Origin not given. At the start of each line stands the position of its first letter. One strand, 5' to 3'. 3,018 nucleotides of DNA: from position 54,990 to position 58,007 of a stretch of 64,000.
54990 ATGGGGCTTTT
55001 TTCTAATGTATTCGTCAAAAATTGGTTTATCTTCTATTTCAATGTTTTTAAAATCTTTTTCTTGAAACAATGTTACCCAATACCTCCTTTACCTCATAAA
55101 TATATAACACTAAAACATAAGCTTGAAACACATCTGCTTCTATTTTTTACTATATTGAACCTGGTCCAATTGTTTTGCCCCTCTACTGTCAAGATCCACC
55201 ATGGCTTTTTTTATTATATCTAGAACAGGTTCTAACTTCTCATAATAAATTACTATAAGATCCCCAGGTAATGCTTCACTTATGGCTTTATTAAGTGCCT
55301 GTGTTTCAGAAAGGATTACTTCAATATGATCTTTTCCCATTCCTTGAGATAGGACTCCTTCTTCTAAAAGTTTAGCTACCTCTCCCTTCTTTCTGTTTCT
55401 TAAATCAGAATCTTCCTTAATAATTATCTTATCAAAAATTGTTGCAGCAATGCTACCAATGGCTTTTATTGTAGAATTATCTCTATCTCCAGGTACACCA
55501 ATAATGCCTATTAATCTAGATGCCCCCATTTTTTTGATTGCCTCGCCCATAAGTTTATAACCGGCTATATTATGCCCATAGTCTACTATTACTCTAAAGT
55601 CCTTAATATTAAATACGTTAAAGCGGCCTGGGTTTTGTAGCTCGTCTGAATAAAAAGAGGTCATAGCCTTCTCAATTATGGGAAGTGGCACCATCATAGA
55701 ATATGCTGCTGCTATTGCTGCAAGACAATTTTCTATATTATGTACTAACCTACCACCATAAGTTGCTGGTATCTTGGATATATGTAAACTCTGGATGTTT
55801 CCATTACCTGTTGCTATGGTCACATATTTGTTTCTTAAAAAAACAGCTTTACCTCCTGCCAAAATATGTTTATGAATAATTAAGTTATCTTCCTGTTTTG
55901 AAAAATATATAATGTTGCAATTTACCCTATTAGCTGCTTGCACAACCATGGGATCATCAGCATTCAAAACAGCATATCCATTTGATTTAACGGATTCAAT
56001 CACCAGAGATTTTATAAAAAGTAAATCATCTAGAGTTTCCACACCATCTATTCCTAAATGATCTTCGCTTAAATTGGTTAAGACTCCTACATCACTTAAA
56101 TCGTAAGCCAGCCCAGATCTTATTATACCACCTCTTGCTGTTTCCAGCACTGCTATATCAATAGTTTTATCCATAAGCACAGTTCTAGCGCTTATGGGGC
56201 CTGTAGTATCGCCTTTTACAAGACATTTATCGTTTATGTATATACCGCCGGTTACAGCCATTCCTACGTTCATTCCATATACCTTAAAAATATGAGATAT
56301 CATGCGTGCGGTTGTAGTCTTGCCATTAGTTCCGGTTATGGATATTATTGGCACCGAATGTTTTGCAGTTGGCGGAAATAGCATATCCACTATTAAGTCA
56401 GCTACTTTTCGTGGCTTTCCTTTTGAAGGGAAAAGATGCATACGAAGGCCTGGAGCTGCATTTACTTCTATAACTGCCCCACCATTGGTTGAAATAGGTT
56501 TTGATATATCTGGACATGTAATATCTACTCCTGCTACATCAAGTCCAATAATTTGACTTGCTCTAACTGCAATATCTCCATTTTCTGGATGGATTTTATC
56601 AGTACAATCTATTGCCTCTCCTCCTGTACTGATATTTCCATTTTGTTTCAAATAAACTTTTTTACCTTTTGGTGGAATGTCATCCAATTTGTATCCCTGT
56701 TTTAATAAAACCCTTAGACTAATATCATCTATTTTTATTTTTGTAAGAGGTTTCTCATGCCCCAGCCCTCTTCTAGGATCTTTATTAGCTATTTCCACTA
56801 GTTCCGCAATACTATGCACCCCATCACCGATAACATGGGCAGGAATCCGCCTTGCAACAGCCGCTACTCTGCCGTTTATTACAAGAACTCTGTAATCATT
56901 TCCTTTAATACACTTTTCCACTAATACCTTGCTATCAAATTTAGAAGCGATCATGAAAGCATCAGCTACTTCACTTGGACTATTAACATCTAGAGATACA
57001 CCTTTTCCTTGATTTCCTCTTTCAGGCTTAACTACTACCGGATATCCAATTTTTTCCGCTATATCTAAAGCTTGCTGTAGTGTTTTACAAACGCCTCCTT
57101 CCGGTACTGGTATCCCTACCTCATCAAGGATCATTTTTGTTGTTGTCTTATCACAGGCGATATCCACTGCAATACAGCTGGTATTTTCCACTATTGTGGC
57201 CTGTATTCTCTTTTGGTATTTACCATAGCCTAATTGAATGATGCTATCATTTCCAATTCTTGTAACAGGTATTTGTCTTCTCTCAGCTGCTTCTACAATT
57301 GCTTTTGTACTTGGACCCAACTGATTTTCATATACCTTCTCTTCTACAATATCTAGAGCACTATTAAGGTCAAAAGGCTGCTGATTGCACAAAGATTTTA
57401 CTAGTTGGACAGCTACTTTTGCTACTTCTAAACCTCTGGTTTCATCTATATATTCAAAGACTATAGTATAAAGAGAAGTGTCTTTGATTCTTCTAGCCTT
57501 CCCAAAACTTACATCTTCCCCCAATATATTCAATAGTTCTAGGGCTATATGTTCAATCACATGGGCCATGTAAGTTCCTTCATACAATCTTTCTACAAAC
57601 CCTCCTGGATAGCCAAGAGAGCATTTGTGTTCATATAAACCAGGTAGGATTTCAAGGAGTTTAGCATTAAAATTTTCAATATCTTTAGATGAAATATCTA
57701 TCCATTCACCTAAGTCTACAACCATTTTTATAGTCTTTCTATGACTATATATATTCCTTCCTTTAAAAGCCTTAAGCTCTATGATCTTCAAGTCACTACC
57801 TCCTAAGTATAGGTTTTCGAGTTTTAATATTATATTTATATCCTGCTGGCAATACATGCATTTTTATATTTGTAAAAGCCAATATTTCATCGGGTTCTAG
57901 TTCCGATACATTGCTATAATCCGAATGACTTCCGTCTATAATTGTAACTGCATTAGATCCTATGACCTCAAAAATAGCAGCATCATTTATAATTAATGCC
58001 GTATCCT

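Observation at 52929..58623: Cyanophycin operon extended by a soluble DUF2156 (aminoacyl-tRNA-transferase-fold) protein and an Eis-like GNAT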

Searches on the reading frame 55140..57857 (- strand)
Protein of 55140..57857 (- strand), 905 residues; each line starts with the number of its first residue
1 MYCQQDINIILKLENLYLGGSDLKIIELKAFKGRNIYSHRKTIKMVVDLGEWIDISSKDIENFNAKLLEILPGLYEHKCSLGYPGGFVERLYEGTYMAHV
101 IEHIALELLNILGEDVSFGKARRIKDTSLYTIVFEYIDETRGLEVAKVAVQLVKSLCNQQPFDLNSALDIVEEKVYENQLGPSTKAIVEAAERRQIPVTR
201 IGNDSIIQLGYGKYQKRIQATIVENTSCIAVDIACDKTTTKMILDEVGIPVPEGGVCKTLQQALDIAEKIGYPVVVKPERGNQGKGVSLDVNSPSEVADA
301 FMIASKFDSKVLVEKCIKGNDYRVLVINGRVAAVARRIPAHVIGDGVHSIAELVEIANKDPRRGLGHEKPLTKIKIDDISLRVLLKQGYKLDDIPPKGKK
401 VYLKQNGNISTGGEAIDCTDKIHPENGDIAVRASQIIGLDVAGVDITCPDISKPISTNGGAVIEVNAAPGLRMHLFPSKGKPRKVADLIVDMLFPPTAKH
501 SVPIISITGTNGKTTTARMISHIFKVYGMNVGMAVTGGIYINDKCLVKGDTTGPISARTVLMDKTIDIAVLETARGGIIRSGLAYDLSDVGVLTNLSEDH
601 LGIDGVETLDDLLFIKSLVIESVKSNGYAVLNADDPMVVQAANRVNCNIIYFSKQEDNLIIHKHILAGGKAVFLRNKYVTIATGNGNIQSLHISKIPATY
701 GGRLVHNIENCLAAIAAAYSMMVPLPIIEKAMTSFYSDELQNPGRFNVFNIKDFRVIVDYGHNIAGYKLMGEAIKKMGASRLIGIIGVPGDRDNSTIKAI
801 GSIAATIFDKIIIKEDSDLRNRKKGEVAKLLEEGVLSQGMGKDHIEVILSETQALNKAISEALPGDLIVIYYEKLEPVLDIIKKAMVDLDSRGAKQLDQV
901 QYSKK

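Call 5: search_protein_families(library=pfam, proteins=[window:55140-57857:-], max_evalue=0.01)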
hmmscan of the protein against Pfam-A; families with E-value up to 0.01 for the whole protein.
window:55140-57857:- (905 aa): 12 families
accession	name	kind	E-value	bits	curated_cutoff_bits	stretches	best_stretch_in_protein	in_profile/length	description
PF18921.5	Cyanophycin_syn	-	5.4e-43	146.1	27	1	44-158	1-115/115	Cyanophycin synthase-like N-terminal domain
PF08245.18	Mur_ligase_M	-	3.8e-28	99.3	24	1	507-718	1-200/200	Mur ligase middle domain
PF02875.26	Mur_ligase_C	-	1.6e-15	58.5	28.4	1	744-870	1-123/127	Mur ligase, glutamate ligase domain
PF08443.16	RimK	-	3e-14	53.5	21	2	235-338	2-106/188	RimK-like ATP-grasp domain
PF02786.22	CPSase_L_D2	-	3.5e-10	40.2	19.8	1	236-319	1-91/211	Carbamoyl-phosphate synthase L chain, ATP binding domain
PF07478.18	Dala_Dala_lig_C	-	6.7e-10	39.3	24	1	263-337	28-104/204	D-ala D-ala ligase C-terminus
PF13549.11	ATP-grasp_5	-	3.7e-08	33.5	27.6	1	237-301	12-81/221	ATP-grasp domain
PF02222.28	ATP-grasp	-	1e-06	29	27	1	244-318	3-77/179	ATP-grasp domain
PF02655.19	ATP-grasp_3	-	0.00012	22.6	23.2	1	235-330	2-82/160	ATP-grasp domain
PF01071.24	GARS_A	-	0.00012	22.4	27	1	236-327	2-99/194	Phosphoribosylglycinamide synthetase, ATP-grasp (A) domain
PF14397.11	ATPgrasp_ST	-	0.0003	20.5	31.4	0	235-289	20-78/278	Sugar-transfer associated ATP-grasp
PF08442.15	ATP-grasp_2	-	0.0023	18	29.5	1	240-306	7-74/202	ATP-grasp domain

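Call 7: search_protein_families(library=ncbifam, proteins=[window:55140-57791:-], max_evalue=0.01)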
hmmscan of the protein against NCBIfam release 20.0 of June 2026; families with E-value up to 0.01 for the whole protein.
window:55140-57791:- (883 aa): 82 families (the best 25 are shown)
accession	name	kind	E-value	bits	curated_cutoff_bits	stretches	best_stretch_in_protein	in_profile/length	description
TIGR02068.2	cya_phycin_syn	equivalog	0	1261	850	1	2-862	1-860/862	cyanophycin synthetase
NF010623.0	PRK14016.1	subfamily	0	1204.4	877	1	1-864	1-864/871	cyanophycin synthetase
NF002688.0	PRK02471.1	equivalog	2.6e-78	264.2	425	1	161-473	434-753/756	bifunctional glutamate--cysteine ligase GshA/glutathione synthetase GshB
TIGR03103.1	trio_acet_GNAT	equivalog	2.8e-58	197.8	569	1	155-476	237-545/547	N-acetylglutaminylglutamine synthetase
TIGR01435.1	glu_cys_lig_rel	equivalog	1e-51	176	656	1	181-472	435-719/719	bifunctional glutamate--cysteine ligase/glutathione synthetase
NF001126.0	PRK00139.1-4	equivalog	9.8e-45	153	373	1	474-849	98-455/486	UDP-N-acetylmuramoyl-L-alanyl-D-glutamate--2,6-diaminopimelate ligase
TIGR01085.1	murE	subfamily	6.9e-41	140.6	257.3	1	476-848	81-443/472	UDP-N-acetylmuramyl-tripeptide synthetase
NF001124.0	PRK00139.1-2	equivalog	2.5e-34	118.9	476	1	459-848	91-464/500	UDP-N-acetylmuramoyl-L-alanyl-D-glutamate--2,6-diaminopimelate ligase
NF008896.0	PRK11929.1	equivalog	3.1e-32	111.4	1023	1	476-848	108-470/965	bifunctional UDP-N-acetylmuramoyl-L-alanyl-D-glutamate--2,6-diaminopimelate ligase MurE/UDP-N-acetylmuramoyl-tripeptide--D-alanyl-D-alanine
NF010628.0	PRK14022.1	equivalog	6.2e-31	107.6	536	1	462-848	94-452/483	UDP-N-acetylmuramoyl-L-alanyl-D-glutamate--L-lysine ligase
NF001123.0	PRK00139.1-1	equivalog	5e-29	101.3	586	1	475-849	102-462/493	UDP-N-acetylmuramoyl-L-alanyl-D-glutamate--2,6-diaminopimelate ligase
TIGR00768.1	rimK_fam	subfamily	7e-25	87.9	143.4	2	207-316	80-194/276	RimK family alpha-L-glutamate ligase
NF053645.1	pMurC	equivalog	1.5e-24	86.6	560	2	477-642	99-255/492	pseudomurein biosynthesis peptide ligase pMurC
NF053648.1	pMurE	equivalog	3.1e-22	79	600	2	567-860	191-461/464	pseudomurein biosynthesis peptide ligase pMurE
NF040720.1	MptN_Meth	equivalog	6.1e-18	64.9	350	2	206-316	93-206/291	tetrahydromethanopterin:alpha-L-glutamate ligase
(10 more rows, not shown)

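Call 35: find_related_loci(query=window:55143-57791:-, collection=metagenome_contigs, flank=7000)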
Query window:55143-57791:- (883 aa) in metagenome_contigs; peptide patterns used: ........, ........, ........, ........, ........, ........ (x = any residue, [..] = any of these).
97 stretches matched a pattern; 13 encode a relative of the query (tblastn E <= 1e-3); 13 distinct loci.
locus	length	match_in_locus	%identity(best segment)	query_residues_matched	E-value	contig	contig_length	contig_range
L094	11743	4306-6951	97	1-882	0e+0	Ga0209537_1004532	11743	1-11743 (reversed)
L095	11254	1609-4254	93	1-882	0e+0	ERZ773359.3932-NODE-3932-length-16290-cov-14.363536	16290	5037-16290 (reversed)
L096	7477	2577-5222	93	1-882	0e+0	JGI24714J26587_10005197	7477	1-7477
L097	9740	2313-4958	93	1-882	0e+0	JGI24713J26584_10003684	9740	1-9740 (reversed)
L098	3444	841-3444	87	1-868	0e+0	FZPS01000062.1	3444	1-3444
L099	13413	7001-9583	74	1-861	0e+0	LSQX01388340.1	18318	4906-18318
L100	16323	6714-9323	66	1-870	0e+0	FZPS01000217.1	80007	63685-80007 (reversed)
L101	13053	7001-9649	74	1-883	0e+0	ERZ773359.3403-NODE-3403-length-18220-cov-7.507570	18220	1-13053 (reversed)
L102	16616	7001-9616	62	3-870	0e+0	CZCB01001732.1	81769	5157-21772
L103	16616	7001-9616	62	3-870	0e+0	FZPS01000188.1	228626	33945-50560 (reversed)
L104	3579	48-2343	78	129-883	0e+0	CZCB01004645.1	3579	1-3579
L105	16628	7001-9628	65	1-876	0e+0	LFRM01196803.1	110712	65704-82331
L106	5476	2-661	93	663-882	1e-126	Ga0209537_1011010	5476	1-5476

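Call 48: find_homologous_proteins(query=window:55143-57791:-, max_evalue=1e-50)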
Query window:55143-57791:- (883 aa): 7999 proteins with E <= 1e-50 among 8000 candidates; the best 120 are listed.
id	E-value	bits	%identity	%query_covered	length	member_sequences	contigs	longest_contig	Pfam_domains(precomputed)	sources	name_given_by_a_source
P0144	0.0e+0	1902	97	100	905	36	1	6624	PF18921.6,PF13549.12,PF02875.27,PF02786.23,PF08245.19,PF02222.28,PF08443.17,PF07478.19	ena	-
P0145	0.0e+0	1717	86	100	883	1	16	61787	PF18921.6,PF13549.12,PF02875.27,PF02786.23,PF08245.19,PF02222.28,PF08443.17,PF07478.19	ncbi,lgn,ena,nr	ncbi:MAG: cyanophycin synthetase [Caldicoprobacterales bacterium]|nr:cyanophycin synthetase [Clostri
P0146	0.0e+0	1716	86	100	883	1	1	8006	PF18921.6,PF13549.12,PF02875.27,PF02786.23,PF08245.19,PF02222.28,PF08443.17,PF07478.19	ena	-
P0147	0.0e+0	1716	86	100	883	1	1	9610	PF18921.6,PF13549.12,PF02875.27,PF02786.23,PF08245.19,PF02222.28,PF08443.17,PF07478.19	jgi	jgi:cyanophycin synthetase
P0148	0.0e+0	1715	86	100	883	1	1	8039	PF18921.6,PF13549.12,PF02875.27,PF02786.23,PF08245.19,PF02222.28,PF08443.17,PF07478.19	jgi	-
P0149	0.0e+0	1699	87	98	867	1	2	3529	PF18921.6,PF13549.12,PF02875.27,PF02786.23,PF08245.19,PF02222.28,PF08443.17,PF07478.19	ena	-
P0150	0.0e+0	1576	78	100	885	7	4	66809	PF18921.6,PF13549.12,PF02875.27,PF02786.23,PF08245.19,PF08443.17,PF02655.20,PF07478.19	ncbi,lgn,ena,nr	ncbi:MAG: cyanophycin synthetase [Clostridiales bacterium]|nr:cyanophycin synthetase [Clostridiales 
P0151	0.0e+0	1546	78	98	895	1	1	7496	PF18921.6,PF13549.12,PF02875.27,PF02786.23,PF08245.19,PF02222.28,PF08443.17,PF07478.19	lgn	-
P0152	0.0e+0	1500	74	100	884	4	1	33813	PF18921.6,PF13549.12,PF02875.27,PF02786.23,PF08245.19,PF08443.17,PF07478.19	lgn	-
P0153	0.0e+0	1496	74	100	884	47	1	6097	PF18921.6,PF13549.12,PF02875.27,PF02786.23,PF08245.19,PF02222.28,PF08443.17,PF07478.19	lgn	-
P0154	0.0e+0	1463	72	100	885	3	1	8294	PF18921.6,PF13549.12,PF02875.27,PF02786.23,PF08245.19,PF02222.28,PF08443.17,PF07478.19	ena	-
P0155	0.0e+0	1444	71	98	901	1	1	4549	PF14397.12,PF18921.6,PF13549.12,PF02875.27,PF02786.23,PF08245.19,PF02222.28,PF08443.17,PF07478.19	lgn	-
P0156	0.0e+0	1364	69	98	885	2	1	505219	PF14397.12,PF18921.6,PF13549.12,PF02875.27,PF02786.23,PF08245.19,PF02222.28,PF08443.17,PF02655.20,PF01071.25,PF07478.19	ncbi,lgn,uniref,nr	ncbi:cyanophycin synthetase [Caldicoprobacter guelmensis]|uniref:cyanophycin synthetase n=1 Tax=Cald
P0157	0.0e+0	1360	68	99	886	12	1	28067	PF18921.6,PF13549.12,PF02875.27,PF02786.23,PF08245.19,PF02222.28,PF08443.17,PF02655.20,PF01071.25,PF07478.19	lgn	-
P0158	0.0e+0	1354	67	100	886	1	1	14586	PF18921.6,PF13549.12,PF02875.27,PF02786.23,PF08245.19,PF08443.17,PF01071.25,PF07478.19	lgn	-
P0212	0.0e+0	1172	60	98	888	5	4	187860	PF14397.12,PF18921.6,PF02875.27,PF02786.23,PF08245.19,PF02222.28,PF08443.17,PF02655.20,PF01071.25,PF07478.19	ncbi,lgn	-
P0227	0.0e+0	1093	56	100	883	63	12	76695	PF14397.12,PF18921.6,PF13549.12,PF02875.27,PF02786.23,PF08245.19,PF08443.17,PF07478.19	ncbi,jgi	ncbi:MAG: cyanophycin synthetase [Clostridia bacterium]|jgi:cyanophycin synthetase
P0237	0.0e+0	1075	57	98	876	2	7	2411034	PF14397.12,PF18921.6,PF13549.12,PF02875.27,PF02786.23,PF08245.19,PF08443.17,PF02655.20,PF07478.19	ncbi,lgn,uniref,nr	ncbi:cyanophycin synthetase CphA [Thermoanaerobacter kivui]|uniref:Cyanophycin synthetase n=1 Tax=Th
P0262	0.0e+0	1062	54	100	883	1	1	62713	PF18921.6,PF13549.12,PF02875.27,PF02786.23,PF08245.19,PF08443.17,PF02655.20,PF07478.19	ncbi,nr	ncbi:MAG: cyanophycin synthetase [Clostridiaceae bacterium]|nr:cyanophycin synthetase [Clostridiacea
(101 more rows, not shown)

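Call 49: find_encoding_contigs(protein=P0237, flank=6000, max_places=1)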
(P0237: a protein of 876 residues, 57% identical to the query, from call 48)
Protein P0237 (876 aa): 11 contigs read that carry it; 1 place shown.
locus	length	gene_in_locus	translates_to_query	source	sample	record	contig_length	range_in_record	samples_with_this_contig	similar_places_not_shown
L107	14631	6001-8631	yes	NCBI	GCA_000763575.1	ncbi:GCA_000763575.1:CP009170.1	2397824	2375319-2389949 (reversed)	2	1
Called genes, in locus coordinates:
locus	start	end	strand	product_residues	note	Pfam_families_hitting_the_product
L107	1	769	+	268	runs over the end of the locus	PF02195:ParB_N, PF17762:HTH_ParB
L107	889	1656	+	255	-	PF00142:Fer4_NifH, PF01656:CbiA, PF02374:ArsA_ATPase, PF06564:CBP_BcsQ, PF09140:MipZ, PF10609:ParA, PF13614:AAA_31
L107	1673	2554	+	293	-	PF02195:ParB_N, PF17762:HTH_ParB, PF23552:ParB_C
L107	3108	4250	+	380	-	PF00266:Aminotran_5, PF00155:Aminotran_1_2, PF01212:Beta_elim_lyase, PF01041:DegT_DnrJ_EryC1, PF01053:Cys_Met_Meta_PP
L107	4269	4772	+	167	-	PF14584:DUF4446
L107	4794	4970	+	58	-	PF00781:DAGK_cat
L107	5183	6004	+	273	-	PF03575:Peptidase_S51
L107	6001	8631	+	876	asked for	PF18921:Cyanophycin_syn, PF02655:ATP-grasp_3 (weak), PF02786:CPSase_L_D2, PF08443:RimK, PF13549:ATP-grasp_5, PF07478:Dala_Dala_lig_C (weak), PF08245:Mur_ligase_M, PF02875:Mur_ligase_C, +2 more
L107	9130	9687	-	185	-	PF06866:DUF1256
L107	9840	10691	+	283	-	PF21088:MS_channel_1st, PF00924:MS_channel_2nd, PF21082:MS_channel_3rd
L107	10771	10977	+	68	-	PF06107:DUF951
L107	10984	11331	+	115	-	PF01250:Ribosomal_S6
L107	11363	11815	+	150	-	PF00436:SSB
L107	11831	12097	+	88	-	PF01084:Ribosomal_S18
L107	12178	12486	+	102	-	PF12643:MazG-like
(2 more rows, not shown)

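Call 50: find_encoding_contigs(protein=P0212, flank=6000, max_places=1)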
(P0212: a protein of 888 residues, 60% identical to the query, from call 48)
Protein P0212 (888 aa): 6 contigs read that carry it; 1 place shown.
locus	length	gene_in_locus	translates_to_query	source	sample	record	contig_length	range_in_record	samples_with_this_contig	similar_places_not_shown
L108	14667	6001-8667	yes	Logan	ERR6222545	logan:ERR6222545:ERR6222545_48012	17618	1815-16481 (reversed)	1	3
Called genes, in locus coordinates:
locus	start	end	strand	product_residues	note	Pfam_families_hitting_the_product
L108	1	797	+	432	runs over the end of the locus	PF00501:AMP-binding, PF04443:LuxE (weak), PF14535:AMP-binding_C_2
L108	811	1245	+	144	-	PF01842:ACT (weak), PF13291:ACT_4 (faint), PF13840:ACT_7 (faint), PF19571:ACT_8, PF22629:ACT_AHAS_ss (faint), PF01842:ACT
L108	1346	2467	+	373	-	PF01168:Ala_racemase_N, PF00842:Ala_racemase_C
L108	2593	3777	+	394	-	PF05384:DegS, PF13581:HATPase_c_2 (faint), PF07730:HisKA_3, PF02518:HATPase_c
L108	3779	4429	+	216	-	PF00072:Response_reg, PF00196:GerE, PF08281:Sigma70_r4_2 (weak)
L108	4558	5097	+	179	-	-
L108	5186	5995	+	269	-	PF03575:Peptidase_S51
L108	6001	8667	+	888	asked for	PF18921:Cyanophycin_syn, PF14397:ATPgrasp_ST (weak), PF01071:GARS_A (weak), PF02222:ATP-grasp (weak), PF02655:ATP-grasp_3 (weak), PF08443:RimK, PF08245:Mur_ligase_M, PF02875:Mur_ligase_C, +2 more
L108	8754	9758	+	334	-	PF09924:LPG_synthase_C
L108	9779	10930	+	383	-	PF00583:Acetyltransf_1 (faint), PF13527:Acetyltransf_9, PF13508:Acetyltransf_7 (faint), PF17668:Acetyltransf_17 (weak), PF13530:SCP2_2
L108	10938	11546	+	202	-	PF02283:CobU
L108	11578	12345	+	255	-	PF02654:CobS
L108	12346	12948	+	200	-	PF00300:His_Phos_1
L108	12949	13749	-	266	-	PF02811:PHP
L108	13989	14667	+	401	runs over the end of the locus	PF13393:tRNA-synt_His, PF00587:tRNA-synt_2b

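Call 51: find_encoding_contigs(protein=P0227, flank=6000, max_places=1)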
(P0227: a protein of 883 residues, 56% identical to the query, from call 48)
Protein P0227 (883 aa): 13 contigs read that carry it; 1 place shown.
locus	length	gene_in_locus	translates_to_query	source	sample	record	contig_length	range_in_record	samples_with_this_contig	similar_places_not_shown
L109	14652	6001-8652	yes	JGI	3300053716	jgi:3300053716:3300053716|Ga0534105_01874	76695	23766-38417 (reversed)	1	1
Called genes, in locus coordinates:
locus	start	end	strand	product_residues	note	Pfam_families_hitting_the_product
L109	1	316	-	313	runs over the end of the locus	PF13353:Fer4_12 (faint), PF04055:Radical_SAM, PF00037:Fer4 (weak), PF12837:Fer4_6 (faint), PF13237:Fer4_10, PF12838:Fer4_7, PF13187:Fer4_9, PF13484:Fer4_16 (faint)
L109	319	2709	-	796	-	PF02901:PFL-like, PF01228:Gly_radical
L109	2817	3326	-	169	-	PF14512:TM1586_NiRdase (faint), PF00881:Nitroreductase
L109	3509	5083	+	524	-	PF12673:SipL, PF01476:LysM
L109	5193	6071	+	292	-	PF03575:Peptidase_S51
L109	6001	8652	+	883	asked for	PF18921:Cyanophycin_syn, PF02786:CPSase_L_D2, PF07478:Dala_Dala_lig_C, PF08443:RimK (weak), PF13549:ATP-grasp_5 (weak), PF14397:ATPgrasp_ST (faint), PF08245:Mur_ligase_M, PF02875:Mur_ligase_C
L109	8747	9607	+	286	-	PF00288:GHMP_kinases_N, PF08544:GHMP_kinases_C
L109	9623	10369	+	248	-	PF12804:NTP_transf_3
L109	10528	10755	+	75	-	PF28179:CLC_0170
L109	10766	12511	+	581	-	PF03323:GerA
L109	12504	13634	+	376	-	PF03845:Spore_permease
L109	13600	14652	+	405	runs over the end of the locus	PF25198:Spore_GerAC_N, PF05504:Spore_GerAC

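Call 52: find_encoding_contigs(protein=P0262, flank=6000, max_places=1)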
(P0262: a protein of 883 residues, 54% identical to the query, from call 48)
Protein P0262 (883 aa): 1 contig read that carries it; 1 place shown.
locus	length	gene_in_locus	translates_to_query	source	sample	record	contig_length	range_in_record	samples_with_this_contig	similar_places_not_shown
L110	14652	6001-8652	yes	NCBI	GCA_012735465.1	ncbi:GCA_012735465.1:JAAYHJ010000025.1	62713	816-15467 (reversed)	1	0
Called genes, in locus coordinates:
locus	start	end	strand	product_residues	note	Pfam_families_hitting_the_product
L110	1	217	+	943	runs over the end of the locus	PF00395:SLH (weak)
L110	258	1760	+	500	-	PF00395:SLH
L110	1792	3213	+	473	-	PF00595:PDZ, PF13180:PDZ_2, PF17820:PDZ_6, PF03572:Peptidase_S41, PF01471:PG_binding_1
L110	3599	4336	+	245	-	PF10646:Germane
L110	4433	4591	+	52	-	PF00301:Rubredoxin, PF21349:RUBY_RBDX (faint)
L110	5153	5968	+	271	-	PF03575:Peptidase_S51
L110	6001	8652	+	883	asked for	PF18921:Cyanophycin_syn, PF02655:ATP-grasp_3 (weak), PF02786:CPSase_L_D2 (weak), PF08443:RimK, PF13549:ATP-grasp_5, PF07478:Dala_Dala_lig_C, PF08245:Mur_ligase_M, PF02875:Mur_ligase_C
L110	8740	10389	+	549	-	PF00395:SLH (weak)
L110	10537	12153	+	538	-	PF06418:CTP_synth_N, PF00117:GATase, PF07722:Peptidase_C26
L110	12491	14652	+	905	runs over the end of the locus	PF00395:SLH (weak)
